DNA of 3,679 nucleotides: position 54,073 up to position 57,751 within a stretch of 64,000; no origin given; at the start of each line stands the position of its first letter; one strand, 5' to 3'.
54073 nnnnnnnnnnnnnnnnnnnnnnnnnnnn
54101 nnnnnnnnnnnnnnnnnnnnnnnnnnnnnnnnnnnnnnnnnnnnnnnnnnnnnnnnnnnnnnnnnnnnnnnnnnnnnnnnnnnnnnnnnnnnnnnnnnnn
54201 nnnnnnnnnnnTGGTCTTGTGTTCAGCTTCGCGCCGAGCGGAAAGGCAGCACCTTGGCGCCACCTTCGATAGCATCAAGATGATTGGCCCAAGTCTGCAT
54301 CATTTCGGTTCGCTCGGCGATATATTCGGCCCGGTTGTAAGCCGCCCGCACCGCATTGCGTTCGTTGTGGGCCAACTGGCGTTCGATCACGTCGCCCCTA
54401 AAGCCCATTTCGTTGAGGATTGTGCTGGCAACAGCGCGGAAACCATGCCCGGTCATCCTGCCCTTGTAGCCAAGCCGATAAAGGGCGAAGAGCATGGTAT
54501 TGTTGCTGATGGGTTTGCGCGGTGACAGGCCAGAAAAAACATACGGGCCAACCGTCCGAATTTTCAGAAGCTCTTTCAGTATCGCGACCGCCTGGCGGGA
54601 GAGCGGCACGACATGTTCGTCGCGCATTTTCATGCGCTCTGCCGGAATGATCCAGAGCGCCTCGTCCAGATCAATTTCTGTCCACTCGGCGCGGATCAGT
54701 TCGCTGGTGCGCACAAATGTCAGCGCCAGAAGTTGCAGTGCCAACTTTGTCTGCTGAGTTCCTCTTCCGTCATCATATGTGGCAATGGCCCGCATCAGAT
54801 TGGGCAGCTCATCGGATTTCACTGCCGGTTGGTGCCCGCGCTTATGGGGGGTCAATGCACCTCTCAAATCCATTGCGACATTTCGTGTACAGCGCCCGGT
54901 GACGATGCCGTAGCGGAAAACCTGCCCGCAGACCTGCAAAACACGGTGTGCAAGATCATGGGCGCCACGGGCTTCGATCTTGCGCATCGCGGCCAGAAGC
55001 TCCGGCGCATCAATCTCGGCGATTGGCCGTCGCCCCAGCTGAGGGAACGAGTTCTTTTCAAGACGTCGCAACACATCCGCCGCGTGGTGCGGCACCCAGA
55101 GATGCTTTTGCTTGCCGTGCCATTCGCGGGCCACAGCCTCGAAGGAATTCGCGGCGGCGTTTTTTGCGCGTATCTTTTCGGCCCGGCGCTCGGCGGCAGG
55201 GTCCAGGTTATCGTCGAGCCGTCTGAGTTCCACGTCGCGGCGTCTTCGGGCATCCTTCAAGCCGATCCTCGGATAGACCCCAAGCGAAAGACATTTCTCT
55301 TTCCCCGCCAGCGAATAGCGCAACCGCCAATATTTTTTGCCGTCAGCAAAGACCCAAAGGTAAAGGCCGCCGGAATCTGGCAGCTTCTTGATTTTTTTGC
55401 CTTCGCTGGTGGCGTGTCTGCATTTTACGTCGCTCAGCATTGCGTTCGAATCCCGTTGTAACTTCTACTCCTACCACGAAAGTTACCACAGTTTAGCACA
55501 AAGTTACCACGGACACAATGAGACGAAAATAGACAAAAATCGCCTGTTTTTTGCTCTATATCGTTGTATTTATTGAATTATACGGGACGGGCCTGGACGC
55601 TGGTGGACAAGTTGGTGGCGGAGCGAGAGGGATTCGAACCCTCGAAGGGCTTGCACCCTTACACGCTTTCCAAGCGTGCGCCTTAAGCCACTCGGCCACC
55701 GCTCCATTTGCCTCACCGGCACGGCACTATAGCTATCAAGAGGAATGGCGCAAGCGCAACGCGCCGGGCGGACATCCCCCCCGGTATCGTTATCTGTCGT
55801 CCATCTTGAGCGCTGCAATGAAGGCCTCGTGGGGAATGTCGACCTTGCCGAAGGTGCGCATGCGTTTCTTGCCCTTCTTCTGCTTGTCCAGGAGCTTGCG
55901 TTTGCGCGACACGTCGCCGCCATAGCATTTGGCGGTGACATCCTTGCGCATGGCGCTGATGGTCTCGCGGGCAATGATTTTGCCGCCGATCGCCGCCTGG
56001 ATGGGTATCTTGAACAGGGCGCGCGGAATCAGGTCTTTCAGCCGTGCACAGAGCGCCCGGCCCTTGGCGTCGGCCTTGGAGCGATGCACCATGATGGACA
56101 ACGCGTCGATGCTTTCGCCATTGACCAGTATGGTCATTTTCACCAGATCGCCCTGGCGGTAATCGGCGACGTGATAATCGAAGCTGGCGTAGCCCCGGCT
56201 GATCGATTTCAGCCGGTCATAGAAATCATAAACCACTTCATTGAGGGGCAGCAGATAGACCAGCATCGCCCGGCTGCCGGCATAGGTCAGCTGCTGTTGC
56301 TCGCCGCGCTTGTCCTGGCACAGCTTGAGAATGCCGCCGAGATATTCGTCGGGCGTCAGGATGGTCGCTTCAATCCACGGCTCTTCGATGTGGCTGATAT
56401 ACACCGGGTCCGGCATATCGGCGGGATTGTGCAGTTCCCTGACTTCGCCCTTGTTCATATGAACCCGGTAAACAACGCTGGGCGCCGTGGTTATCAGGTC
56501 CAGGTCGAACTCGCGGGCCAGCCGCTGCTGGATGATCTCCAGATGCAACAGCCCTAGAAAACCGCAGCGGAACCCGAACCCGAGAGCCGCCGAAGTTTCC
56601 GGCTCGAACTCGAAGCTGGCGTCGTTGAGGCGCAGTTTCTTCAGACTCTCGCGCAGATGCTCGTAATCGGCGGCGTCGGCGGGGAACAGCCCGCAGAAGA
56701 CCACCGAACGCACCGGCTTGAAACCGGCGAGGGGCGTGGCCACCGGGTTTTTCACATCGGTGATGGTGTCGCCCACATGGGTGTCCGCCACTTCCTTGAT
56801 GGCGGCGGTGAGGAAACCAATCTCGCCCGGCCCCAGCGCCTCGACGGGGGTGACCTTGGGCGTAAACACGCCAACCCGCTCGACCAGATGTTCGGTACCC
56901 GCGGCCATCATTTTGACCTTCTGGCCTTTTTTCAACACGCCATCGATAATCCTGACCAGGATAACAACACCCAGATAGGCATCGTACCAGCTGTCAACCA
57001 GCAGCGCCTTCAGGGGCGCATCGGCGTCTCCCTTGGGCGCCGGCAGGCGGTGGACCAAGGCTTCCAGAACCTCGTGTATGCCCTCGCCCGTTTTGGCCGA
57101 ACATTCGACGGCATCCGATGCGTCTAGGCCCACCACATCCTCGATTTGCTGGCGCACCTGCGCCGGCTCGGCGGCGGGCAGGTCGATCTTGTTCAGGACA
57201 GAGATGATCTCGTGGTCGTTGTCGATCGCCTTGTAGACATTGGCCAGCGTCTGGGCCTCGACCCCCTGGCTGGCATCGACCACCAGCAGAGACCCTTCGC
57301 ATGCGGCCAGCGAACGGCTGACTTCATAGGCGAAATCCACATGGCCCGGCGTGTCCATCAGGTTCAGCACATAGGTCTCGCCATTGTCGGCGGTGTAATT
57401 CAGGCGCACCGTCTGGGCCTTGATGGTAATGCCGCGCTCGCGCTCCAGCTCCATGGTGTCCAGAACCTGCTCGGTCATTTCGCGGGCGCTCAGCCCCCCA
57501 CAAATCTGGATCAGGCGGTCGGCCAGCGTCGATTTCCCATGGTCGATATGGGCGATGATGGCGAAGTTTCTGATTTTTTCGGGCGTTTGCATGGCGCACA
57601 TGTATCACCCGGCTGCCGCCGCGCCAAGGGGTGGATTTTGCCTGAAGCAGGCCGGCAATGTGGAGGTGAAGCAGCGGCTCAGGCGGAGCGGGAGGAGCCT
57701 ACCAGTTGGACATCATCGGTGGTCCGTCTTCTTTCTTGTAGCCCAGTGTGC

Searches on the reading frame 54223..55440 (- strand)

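Call 47: search_protein_families(library=pfam, proteins=[window:54223-55440:-], max_evalue=0.000001)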
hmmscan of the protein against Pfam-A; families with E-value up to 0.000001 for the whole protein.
window:54223-55440:- (405 aa): 3 families
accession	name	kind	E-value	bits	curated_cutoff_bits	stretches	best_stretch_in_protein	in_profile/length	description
PF22022.2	Phage_int_M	-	2.1e-36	124.5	27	1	100-195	1-96/96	Phage integrase central domain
PF00589.27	Phage_integrase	-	1.4e-24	87.2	27.1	1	208-372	4-169/172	Phage integrase family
PF13356.12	Arm-DNA-bind_3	-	2.8e-21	75.9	27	1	2-88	1-83/83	Arm DNA-binding domain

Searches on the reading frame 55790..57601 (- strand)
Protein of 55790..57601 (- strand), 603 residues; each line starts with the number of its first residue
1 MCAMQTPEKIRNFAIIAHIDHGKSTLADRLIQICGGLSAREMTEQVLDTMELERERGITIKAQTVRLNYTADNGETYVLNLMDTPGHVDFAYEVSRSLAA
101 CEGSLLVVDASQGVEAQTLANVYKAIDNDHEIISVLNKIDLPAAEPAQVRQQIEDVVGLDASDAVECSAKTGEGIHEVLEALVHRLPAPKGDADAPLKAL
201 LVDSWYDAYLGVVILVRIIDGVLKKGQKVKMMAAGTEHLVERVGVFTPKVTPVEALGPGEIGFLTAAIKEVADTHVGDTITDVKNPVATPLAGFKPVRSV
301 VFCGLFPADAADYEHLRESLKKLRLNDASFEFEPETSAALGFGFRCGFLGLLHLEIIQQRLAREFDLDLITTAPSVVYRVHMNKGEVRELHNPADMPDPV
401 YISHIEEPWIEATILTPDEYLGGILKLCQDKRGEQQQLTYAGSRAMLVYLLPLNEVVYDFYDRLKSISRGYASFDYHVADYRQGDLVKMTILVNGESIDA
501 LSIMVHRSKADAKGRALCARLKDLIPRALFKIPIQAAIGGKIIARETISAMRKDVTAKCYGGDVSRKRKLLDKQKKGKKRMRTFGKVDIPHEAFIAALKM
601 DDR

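Call 47: search_protein_families(library=pfam, proteins=[window:55790-57601:-], max_evalue=0.000001)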
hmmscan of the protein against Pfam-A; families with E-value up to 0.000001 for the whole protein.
window:55790-57601:- (603 aa): 4 families
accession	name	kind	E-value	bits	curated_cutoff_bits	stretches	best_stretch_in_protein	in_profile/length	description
PF00009.33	GTP_EFTU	-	5e-54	183.2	26.5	1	8-187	1-187/188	Elongation factor Tu GTP binding domain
PF06421.17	LepA_C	-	4.8e-49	165.4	29.7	1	493-599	1-107/107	GTP-binding protein LepA C-terminus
PF00679.30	EFG_C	-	3.3e-19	69.1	27.9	1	405-489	2-86/89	Elongation factor G C-terminus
PF03144.31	GTP_EFTU_D2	-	3.8e-12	46.9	30.3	1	211-281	1-73/73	Elongation factor Tu domain 2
